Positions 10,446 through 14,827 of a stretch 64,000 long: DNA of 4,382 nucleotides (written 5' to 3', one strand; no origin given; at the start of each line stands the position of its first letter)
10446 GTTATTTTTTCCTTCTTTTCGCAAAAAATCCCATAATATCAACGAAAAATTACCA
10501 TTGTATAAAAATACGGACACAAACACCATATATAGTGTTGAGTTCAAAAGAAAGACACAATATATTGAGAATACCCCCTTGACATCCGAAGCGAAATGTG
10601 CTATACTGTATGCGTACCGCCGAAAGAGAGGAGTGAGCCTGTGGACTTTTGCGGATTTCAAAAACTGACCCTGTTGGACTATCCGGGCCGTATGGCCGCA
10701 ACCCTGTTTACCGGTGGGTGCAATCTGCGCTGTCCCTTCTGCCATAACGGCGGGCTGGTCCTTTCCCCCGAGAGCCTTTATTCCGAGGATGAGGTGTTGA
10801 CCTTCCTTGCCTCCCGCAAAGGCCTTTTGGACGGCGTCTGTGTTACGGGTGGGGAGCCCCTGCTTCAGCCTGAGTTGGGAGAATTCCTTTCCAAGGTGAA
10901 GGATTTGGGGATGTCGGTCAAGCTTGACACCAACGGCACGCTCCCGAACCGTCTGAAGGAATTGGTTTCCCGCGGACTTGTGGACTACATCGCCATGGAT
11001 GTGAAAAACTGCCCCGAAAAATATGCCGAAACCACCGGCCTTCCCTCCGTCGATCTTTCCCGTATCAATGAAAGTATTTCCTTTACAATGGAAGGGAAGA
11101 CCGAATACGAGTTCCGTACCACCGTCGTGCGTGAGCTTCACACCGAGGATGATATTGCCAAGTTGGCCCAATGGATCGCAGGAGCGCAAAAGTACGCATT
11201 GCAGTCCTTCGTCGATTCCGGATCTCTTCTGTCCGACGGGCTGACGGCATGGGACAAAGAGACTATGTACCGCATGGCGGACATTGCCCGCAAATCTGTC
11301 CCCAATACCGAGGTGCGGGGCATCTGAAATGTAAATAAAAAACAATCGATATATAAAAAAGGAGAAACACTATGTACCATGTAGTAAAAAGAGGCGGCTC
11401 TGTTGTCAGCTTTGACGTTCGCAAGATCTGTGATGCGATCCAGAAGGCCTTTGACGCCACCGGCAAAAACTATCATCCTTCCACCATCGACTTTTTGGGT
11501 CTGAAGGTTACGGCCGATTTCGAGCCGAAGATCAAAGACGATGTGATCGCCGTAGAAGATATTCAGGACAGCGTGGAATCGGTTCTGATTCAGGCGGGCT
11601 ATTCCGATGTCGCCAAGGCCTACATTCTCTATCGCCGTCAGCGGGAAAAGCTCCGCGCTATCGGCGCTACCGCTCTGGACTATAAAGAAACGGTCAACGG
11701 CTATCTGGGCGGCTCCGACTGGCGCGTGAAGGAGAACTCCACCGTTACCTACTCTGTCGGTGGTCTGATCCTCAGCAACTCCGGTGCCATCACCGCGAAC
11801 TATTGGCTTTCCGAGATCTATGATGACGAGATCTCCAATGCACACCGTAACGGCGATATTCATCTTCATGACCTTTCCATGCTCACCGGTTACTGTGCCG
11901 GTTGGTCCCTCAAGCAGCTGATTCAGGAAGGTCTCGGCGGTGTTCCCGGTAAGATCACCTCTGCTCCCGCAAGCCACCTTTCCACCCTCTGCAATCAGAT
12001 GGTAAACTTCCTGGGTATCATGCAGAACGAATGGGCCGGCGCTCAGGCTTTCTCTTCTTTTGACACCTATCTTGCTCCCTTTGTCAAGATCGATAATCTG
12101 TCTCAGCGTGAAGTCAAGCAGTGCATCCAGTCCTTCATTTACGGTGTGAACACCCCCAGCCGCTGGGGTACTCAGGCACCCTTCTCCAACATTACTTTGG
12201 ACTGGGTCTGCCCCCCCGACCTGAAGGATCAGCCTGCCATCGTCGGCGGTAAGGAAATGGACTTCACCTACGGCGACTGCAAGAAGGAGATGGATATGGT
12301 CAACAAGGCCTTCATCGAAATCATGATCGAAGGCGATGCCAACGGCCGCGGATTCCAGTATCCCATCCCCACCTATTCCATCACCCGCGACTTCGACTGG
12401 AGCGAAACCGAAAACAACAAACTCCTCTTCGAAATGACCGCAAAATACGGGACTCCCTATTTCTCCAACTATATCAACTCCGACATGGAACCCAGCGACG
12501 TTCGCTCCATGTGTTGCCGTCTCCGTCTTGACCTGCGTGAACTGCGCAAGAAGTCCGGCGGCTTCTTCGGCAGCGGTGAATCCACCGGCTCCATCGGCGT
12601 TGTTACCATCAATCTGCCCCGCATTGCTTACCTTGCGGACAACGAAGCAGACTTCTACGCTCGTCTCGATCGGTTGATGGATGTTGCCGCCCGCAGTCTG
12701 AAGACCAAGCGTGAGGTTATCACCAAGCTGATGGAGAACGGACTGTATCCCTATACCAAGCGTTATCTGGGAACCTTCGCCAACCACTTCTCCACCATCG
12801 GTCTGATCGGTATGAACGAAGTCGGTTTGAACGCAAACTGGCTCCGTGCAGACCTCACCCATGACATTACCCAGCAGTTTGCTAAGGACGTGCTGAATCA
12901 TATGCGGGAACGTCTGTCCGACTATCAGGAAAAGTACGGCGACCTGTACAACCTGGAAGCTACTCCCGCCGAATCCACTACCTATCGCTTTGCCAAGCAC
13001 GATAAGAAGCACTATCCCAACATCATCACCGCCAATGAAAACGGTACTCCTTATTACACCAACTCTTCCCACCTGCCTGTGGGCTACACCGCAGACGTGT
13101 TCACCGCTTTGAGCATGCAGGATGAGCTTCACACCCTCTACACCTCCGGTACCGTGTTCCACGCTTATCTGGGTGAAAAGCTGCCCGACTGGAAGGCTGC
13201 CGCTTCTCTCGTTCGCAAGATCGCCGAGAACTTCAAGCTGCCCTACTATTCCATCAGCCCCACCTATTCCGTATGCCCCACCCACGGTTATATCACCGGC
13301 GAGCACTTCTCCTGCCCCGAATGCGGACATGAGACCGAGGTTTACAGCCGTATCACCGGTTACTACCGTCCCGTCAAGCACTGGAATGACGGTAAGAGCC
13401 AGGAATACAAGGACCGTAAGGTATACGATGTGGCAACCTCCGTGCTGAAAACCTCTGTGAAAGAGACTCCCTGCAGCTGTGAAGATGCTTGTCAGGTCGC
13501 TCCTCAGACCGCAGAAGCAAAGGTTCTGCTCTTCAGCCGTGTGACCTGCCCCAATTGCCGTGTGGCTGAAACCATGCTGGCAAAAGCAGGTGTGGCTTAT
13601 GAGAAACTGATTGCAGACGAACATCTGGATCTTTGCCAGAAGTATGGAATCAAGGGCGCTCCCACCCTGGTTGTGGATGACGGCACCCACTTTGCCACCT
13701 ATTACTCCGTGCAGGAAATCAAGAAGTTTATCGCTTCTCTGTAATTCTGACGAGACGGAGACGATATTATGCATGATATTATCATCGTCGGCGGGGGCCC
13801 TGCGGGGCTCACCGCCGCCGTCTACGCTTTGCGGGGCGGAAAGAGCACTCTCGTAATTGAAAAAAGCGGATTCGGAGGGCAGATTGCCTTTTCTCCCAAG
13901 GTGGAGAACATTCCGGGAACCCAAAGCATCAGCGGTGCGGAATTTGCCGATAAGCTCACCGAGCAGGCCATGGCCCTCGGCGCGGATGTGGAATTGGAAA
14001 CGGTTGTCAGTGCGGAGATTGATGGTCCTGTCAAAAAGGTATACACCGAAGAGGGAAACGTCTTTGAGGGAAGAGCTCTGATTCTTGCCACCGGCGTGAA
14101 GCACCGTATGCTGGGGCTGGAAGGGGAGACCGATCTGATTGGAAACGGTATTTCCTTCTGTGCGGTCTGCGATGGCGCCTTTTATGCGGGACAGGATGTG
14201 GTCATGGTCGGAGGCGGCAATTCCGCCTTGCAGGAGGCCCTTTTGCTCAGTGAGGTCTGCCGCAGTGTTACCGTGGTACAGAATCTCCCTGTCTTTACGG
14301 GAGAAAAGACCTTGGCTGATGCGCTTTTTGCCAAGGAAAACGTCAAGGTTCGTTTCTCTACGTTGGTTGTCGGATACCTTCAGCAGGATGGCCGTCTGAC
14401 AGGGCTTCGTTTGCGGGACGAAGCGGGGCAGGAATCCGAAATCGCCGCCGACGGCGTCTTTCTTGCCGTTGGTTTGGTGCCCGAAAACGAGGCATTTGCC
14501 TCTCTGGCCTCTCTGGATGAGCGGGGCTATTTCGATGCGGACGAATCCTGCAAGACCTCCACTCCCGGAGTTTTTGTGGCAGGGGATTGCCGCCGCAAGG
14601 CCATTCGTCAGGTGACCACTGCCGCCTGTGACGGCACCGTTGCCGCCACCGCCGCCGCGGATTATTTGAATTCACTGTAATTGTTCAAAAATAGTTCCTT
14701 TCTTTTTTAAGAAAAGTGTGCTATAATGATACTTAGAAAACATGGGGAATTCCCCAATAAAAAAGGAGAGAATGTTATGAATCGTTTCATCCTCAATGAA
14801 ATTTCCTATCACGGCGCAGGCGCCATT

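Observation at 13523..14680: Class III RNR with a fused CPNC redoxin domain, followed directly by thioredoxin reductase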

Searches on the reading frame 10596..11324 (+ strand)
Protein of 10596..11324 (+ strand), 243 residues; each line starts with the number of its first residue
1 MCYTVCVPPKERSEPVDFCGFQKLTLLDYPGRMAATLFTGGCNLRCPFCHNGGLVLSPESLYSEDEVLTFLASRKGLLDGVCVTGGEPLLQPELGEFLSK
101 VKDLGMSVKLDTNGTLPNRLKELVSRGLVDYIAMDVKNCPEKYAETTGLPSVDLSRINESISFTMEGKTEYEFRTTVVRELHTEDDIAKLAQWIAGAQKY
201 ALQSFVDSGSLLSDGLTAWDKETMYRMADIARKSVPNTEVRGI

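Call 3: search_protein_families(library=pfam, proteins=[window:10596-11324:+], max_evalue=0.01)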
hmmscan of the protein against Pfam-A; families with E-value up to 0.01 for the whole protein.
window:10596-11324:+ (243 aa): 2 families
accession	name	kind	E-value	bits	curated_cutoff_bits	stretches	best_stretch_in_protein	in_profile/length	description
PF04055.27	Radical_SAM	-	2.3e-18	67.3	29.5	1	38-160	3-132/166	Radical SAM superfamily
PF13353.11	Fer4_12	-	1.1e-06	29.5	22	1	35-137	8-114/137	4Fe-4S single cluster domain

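Call 4: search_protein_families(library=ncbifam, proteins=[window:10596-11324:+], max_evalue=0.01)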
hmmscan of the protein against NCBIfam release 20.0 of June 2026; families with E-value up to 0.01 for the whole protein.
window:10596-11324:+ (243 aa): 57 families (the best 25 are shown)
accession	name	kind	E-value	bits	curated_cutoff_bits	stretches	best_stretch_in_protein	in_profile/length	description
TIGR02495.1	NrdG2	equivalog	3.4e-63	212.5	131.15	1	19-205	3-192/193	anaerobic ribonucleoside-triphosphate reductase activating protein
TIGR04041.1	activase_YjjW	hypoth_equivalog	6.8e-18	65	250.2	1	61-229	92-263/276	YjjW family glycine radical enzyme activase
TIGR02493.1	PFLA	equivalog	1.1e-17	64.2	231.75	1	23-196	7-185/235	pyruvate formate-lyase-activating protein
TIGR02494.1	PFLE_PFLC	subfamily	5.1e-14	52.2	174.35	2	80-199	126-244/293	glycyl-radical enzyme activating protein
TIGR02668.1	moaA_archaeal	equivalog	7.2e-14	51.5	325.25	1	39-203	17-182/303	GTP 3',8-cyclase MoaA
TIGR04349.1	rSAM_QueE_gams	hypoth_equivalog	9e-13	48.4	300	1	40-188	27-167/210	7-carboxy-7-deazaguanine synthase QueE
TIGR02666.1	moaA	equivalog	1.2e-12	47.5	284.05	1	39-196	17-182/336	GTP 3',8-cyclase MoaA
NF001199.0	PRK00164.2-1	equivalog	6.8e-12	45.1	231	1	39-190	19-171/308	GTP 3',8-cyclase MoaA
TIGR03963.1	rSAM_QueE_Clost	equivalog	1.8e-11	44.2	260.1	1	31-178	18-164/219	putative 7-carboxy-7-deazaguanine synthase QueE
TIGR04317.1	W_rSAM_matur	equivalog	8.8e-11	41.5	380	1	39-203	11-177/349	tungsten cofactor oxidoreductase radical SAM maturase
TIGR04003.1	rSAM_BssD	equivalog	3.2e-10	39.7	496.45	2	21-52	6-36/314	[benzylsuccinate synthase]-activating enzyme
NF048010.1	SfplDhtActHpsHDes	equivalog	8.3e-10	37.9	430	1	74-198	130-253/298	(2S)-3-sulfopropanediol dehydratase activating enzyme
NF043069.1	T4HPD_activ_SAM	equivalog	1.9e-09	37.3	425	2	80-194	126-239/299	trans-4-hydroxy-L-proline dehydratase activase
TIGR04545.1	rSAM_ahbD_hemeb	equivalog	2.4e-09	37.1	500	1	37-209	5-179/339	heme b synthase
TIGR03972.1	rSAM_TYW1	equivalog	2.8e-09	36.5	317.95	1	86-194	128-235/297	4-demethylwyosine synthase TYW1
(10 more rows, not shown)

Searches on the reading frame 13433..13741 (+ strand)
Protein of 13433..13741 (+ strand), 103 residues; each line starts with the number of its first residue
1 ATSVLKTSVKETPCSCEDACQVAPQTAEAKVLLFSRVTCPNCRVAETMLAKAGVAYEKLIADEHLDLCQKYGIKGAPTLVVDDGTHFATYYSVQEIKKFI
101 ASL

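Call 7: search_solved_structures(query=window:13433-13741:+, max_evalue=1, show_alignments=3)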
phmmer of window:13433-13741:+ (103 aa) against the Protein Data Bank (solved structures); distinct sequences matched with E-value up to 1: 117 (the best 60 are shown).
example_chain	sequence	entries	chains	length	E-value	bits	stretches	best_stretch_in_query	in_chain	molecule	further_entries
8eky_M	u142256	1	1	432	6.6e-05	26.3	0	52-84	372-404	Thioredoxin domain-containing protein 5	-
2ywm_A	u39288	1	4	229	0.00012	25.4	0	38-85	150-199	Glutaredoxin-like protein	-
2ayt_A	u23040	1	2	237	0.00014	25.2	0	38-85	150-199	glutaredoxin-like protein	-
3uiw_A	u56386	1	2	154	0.001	22.5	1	27-66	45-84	Glutaredoxin 2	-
6kil_A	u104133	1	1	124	0.0022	21.4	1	38-87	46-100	Thioredoxin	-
1j08_A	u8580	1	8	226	0.0061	20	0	20-56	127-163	glutaredoxin-like protein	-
1r7h_A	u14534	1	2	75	0.0065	19.9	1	31-98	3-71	NrdH-redoxin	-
1fov_A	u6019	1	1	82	0.0089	19.5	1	30-90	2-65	GLUTAREDOXIN 3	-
1m7t_A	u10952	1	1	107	0.0092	19.4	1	30-89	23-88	Chimera of Human and E. coli thioredoxin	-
9wzm_A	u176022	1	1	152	0.0096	19.4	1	53-99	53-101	Protein disulfide isomerase-like 2-3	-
29te_B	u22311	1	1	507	0.012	19.1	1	38-95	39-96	Protein disulfide-isomerase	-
9tpa_B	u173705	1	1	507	0.012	19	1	38-95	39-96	Protein disulfide-isomerase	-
2klx_A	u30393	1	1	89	0.014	18.8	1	30-65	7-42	Glutaredoxin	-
1fo5_A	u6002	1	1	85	0.017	18.6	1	28-88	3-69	THIOREDOXIN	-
1v98_A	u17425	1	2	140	0.022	18.2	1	35-90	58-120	thioredoxin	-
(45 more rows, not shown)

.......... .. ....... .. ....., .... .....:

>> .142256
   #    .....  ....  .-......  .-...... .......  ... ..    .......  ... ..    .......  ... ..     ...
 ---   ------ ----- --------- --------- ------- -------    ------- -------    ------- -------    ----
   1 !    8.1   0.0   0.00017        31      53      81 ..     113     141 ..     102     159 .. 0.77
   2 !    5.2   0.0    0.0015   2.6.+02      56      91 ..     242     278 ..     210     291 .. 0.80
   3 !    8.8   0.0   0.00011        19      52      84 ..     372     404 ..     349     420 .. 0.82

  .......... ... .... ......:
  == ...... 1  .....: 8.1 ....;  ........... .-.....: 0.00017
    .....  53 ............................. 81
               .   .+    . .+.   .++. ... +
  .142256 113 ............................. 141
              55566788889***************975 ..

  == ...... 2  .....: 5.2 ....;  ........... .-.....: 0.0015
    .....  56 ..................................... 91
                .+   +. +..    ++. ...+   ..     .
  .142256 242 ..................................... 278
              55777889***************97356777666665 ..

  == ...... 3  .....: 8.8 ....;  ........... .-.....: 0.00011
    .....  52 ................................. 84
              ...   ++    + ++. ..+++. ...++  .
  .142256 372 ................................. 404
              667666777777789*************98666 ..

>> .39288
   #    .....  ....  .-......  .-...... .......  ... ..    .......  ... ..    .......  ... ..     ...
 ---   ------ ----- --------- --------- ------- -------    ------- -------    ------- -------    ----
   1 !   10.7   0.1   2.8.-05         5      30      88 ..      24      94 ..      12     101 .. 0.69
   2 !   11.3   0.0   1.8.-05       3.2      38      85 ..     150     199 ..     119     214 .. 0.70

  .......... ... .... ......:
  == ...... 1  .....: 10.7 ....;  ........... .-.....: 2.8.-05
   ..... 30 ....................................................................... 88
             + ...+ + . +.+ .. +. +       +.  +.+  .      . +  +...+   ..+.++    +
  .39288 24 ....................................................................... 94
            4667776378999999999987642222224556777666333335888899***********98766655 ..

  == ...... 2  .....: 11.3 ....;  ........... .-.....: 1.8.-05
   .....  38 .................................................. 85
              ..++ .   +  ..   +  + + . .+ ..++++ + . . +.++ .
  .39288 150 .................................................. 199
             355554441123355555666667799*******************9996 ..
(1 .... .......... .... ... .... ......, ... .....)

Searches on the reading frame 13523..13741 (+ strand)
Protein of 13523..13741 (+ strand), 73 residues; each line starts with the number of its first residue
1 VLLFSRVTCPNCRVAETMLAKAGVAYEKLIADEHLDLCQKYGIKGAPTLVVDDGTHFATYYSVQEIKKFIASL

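Call 3: search_protein_families(library=pfam, proteins=[window:13523-13741:+], max_evalue=0.01)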
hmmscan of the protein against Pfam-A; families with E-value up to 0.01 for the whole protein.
window:13523-13741:+ (73 aa): 6 families
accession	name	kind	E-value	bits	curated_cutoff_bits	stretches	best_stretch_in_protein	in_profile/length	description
PF13098.12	Thioredoxin_2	-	1.4e-06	29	27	1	31-68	61-102/104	Thioredoxin-like domain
PF00462.30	Glutaredoxin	-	2.8e-05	24.7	22.9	1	1-53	1-57/60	Glutaredoxin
PF13192.12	Thioredoxin_3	-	9.8e-05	22.8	24.8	1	8-70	9-75/76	Thioredoxin domain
PF00085.26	Thioredoxin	-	0.00013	22.4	23.5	1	4-69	25-97/103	Thioredoxin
PF13462.12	Thioredoxin_4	-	0.00027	21.6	23.2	0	26-70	121-163/165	Thioredoxin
PF01323.26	DSBA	-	0.0029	17.8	25.6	0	31-54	152-175/191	DSBA-like thioredoxin domain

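Call 4: search_protein_families(library=ncbifam, proteins=[window:13523-13741:+], max_evalue=0.01)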
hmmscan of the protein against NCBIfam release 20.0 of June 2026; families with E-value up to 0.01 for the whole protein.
window:13523-13741:+ (73 aa): 12 families
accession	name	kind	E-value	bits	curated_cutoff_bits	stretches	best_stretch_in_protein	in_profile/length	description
TIGR02196.1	GlrX_YruB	hypoth_equivalog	5.3e-07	30.1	88.55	1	1-70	2-73/74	glutaredoxin-like protein, YruB-family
TIGR00411.1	redox_disulf_1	equivalog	2.1e-05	24.5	92.75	1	3-69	5-77/82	MJ0307 family thioredoxin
TIGR02200.1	GlrX_actino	hypoth_equivalog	4.4e-05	23.8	89.5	1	3-70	4-75/77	mycoredoxin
NF008129.0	PRK10877.1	equivalog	9.5e-05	21.8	215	1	32-70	189-227/237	bifunctional protein-disulfide isomerase/oxidoreductase DsbC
TIGR02190.1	GlrX-dom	hypoth_equivalog_domain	0.00023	21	99.3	1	1-38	10-47/79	glutaredoxin-family domain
TIGR02194.1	GlrX_NrdH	subfamily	0.00026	21.1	85.75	1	1-60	1-63/72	glutaredoxin-like protein NrdH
NF007923.0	PRK10638.1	equivalog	0.00055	19.9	129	1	3-35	6-38/83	glutaredoxin 3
TIGR02187.2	PDO_seleno_TRX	equivalog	0.00062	19.2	185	1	7-64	138-200/209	protein disulfide oxidoreductase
TIGR02181.1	GRX_bact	equivalog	0.00063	19.9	90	1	1-36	1-36/80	glutaredoxin 3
TIGR01068.1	thioredoxin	equivalog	0.002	18.3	96.8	1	9-66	26-90/101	thioredoxin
TIGR01130.1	ER_PDI_fam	subfamily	0.0032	17.1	344.25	1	14-60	42-91/476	protein disulfide-isomerase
NF041212.1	Uxx_star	subfamily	0.0075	16.5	66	1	1-29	1-29/70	Uxx-star family glutaredoxin-like (seleno)protein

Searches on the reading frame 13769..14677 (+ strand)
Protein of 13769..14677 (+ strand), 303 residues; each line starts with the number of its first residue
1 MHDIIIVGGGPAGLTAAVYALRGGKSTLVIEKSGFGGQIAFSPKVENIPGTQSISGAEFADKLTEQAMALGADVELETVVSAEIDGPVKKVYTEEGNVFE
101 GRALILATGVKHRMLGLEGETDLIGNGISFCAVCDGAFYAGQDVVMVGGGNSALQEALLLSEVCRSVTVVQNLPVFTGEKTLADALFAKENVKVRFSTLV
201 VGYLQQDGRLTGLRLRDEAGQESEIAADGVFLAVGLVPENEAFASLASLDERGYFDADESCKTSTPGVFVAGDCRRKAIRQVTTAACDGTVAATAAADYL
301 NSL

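Call 3: search_protein_families(library=pfam, proteins=[window:13769-14677:+], max_evalue=0.01)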
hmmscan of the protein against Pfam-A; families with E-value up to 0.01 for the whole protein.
window:13769-14677:+ (303 aa): 14 families
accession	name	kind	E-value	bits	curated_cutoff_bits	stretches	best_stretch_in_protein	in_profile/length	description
PF07992.20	Pyr_redox_2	-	1.8e-42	146.2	26.1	1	2-287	1-289/291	Pyridine nucleotide-disulphide oxidoreductase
PF13738.12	Pyr_redox_3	-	6.9e-17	62.1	30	2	51-272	75-305/305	Pyridine nucleotide-disulphide oxidoreductase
PF01266.30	DAO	-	1.8e-12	47.9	27.9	2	3-37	1-37/353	FAD dependent oxidoreductase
PF00890.30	FAD_binding_2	-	5.8e-12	45.9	20.4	1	3-51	1-50/414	FAD binding domain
PF12831.13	FAD_oxidored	-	3.9e-11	43.3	27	1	3-38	1-37/416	FAD dependent oxidoreductase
PF00070.33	Pyr_redox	-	2.6e-08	34.7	22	1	144-217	2-81/82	Pyridine nucleotide-disulphide oxidoreductase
PF03486.20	HI0933_like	-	1.2e-07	31.9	50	1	2-34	1-33/244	HI0933-like protein Rossmann domain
PF01946.23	Thi4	-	1.3e-06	28.3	26.2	1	2-37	18-55/235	Thi4 family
PF13450.12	NAD_binding_8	-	1.9e-06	28.5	21.9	1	6-40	1-36/68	NAD(P)-binding Rossmann-like domain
PF01494.25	FAD_binding_3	-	7.5e-06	25.8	22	1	3-33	3-33/349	FAD binding domain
PF01134.28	GIDA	-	9.7e-06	25.3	22.1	1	3-39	1-29/391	Glucose inhibited division protein A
PF04820.20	Trp_halogenase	-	0.00044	19.7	21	0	57-115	158-218/458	Tryptophan halogenase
PF13241.12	NAD_binding_7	-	0.0029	18.6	22.1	0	141-174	7-40/104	Putative NAD(P)-binding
PF13454.12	NAD_binding_9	-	0.0065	16.9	21.8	0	5-42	1-42/155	FAD-NAD(P)-binding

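Call 4: search_protein_families(library=ncbifam, proteins=[window:13769-14677:+], max_evalue=0.01)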
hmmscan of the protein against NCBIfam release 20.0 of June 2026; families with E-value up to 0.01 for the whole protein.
window:13769-14677:+ (303 aa): 113 families (the best 25 are shown)
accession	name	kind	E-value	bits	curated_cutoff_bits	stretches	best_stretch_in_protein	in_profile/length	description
TIGR01292.1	TRX_reduct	equivalog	2e-88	296.1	343.45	1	2-300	1-300/300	thioredoxin-disulfide reductase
TIGR03143.1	AhpF_homolog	hypoth_equivalog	6.1e-75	252.8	687.65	1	2-301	5-309/555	putative alkyl hydroperoxide reductase F subunit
TIGR03140.1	AhpF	equivalog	2e-65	221.3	502.9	1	2-300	213-512/515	alkyl hydroperoxide reductase subunit F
NF007614.0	PRK10262.1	equivalog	4.1e-44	151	644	1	4-303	9-317/321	thioredoxin-disulfide reductase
TIGR01350.1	lipoamide_DH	equivalog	1.1e-21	77.1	408.8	2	92-298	122-331/461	dihydrolipoyl dehydrogenase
TIGR04018.1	Bthiol_YpdA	hypoth_equivalog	1e-17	64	339.9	2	89-274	103-288/316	YpdA family putative bacillithiol disulfide reductase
TIGR02053.1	MerA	equivalog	4.7e-16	58.8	454.45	2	98-299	127-331/465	mercury(II) reductase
NF004945.0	PRK06292.2-3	equivalog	1.1e-15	57.6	494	1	99-278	128-308/457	dihydrolipoyl dehydrogenase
NF009410.0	PRK12771.1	subfamily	2.3e-15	56.2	516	1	3-301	140-446/566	NAD(P)-binding protein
NF005883.0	PRK07845.1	equivalog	2.7e-13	49.7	479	2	1-83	2-80/466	NAD(P)H-quinone dehydrogenase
NF040505.1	ArsO_flavin_mono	equivalog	1.3e-12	47.9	425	1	83-195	101-214/346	ArsO family NAD(P)H-dependent flavin-containing monooxygenase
NF042949.2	3PPDioc_HcaD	equivalog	2.1e-12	46.5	450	1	3-278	3-279/386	3-phenylpropionate/cinnamic acid dioxygenase ferredoxin--NAD(+) reductase subunit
NF009454.0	PRK12814.1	equivalog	3.1e-12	45.7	916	2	4-157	196-339/657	putative NADPH-dependent glutamate synthase small subunit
NF004943.0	PRK06292.2-1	equivalog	4.8e-12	45.4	432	1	90-279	119-312/456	dihydrolipoyl dehydrogenase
NF004992.0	PRK06370.1-4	equivalog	1.5e-11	43.4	629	1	142-278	171-313/459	FAD-containing oxidoreductase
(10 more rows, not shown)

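Call 15: search_solved_structures(query=window:13769-14677:+, max_evalue=1e-20, show_alignments=1)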
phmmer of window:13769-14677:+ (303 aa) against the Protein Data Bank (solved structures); distinct sequences matched with E-value up to 1e-20: 51.
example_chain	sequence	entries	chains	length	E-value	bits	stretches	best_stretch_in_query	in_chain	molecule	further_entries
7jyp_A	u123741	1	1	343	1.5e-73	250.6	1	2-297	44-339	Thioredoxin reductase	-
7aaw_A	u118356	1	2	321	1e-68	234.8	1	2-302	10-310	Thioredoxin reductase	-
9xub_A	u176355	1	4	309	2.2e-64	220.6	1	2-298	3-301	Thioredoxin reductase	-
5uth_A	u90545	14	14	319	2.5e-64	220.4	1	1-297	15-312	Thioredoxin reductase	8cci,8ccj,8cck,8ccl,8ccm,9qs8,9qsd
2a87_A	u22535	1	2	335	2.9e-64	220.2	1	2-298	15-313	Thioredoxin reductase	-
4zn0_A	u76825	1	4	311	5e-63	216.1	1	1-301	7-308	Thioredoxin reductase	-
4gcm_A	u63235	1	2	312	2.5e-61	210.5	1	3-302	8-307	Thioredoxin reductase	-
5uwy_A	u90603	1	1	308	1.4e-60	208.1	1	1-302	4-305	Thioredoxin reductase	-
2q7v_A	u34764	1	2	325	3.6e-59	203.5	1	2-295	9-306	Thioredoxin reductase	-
5mh4_A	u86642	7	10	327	3.9e-59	203.4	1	2-299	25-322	Thioredoxin reductase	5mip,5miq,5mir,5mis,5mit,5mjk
4jnq_A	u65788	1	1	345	2.6e-56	194.1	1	4-299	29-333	Thioredoxin reductase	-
5j60_A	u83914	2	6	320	1.2e-51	178.8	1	3-302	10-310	Thioredoxin reductase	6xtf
6bwt_A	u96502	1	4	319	6e-51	176.5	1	2-303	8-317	Thioredoxin reductase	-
2q0k_A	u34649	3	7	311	1.5e-50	175.2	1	2-300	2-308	Thioredoxin reductase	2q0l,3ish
3cty_A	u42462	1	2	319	2.3e-50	174.6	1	3-295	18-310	Thioredoxin reductase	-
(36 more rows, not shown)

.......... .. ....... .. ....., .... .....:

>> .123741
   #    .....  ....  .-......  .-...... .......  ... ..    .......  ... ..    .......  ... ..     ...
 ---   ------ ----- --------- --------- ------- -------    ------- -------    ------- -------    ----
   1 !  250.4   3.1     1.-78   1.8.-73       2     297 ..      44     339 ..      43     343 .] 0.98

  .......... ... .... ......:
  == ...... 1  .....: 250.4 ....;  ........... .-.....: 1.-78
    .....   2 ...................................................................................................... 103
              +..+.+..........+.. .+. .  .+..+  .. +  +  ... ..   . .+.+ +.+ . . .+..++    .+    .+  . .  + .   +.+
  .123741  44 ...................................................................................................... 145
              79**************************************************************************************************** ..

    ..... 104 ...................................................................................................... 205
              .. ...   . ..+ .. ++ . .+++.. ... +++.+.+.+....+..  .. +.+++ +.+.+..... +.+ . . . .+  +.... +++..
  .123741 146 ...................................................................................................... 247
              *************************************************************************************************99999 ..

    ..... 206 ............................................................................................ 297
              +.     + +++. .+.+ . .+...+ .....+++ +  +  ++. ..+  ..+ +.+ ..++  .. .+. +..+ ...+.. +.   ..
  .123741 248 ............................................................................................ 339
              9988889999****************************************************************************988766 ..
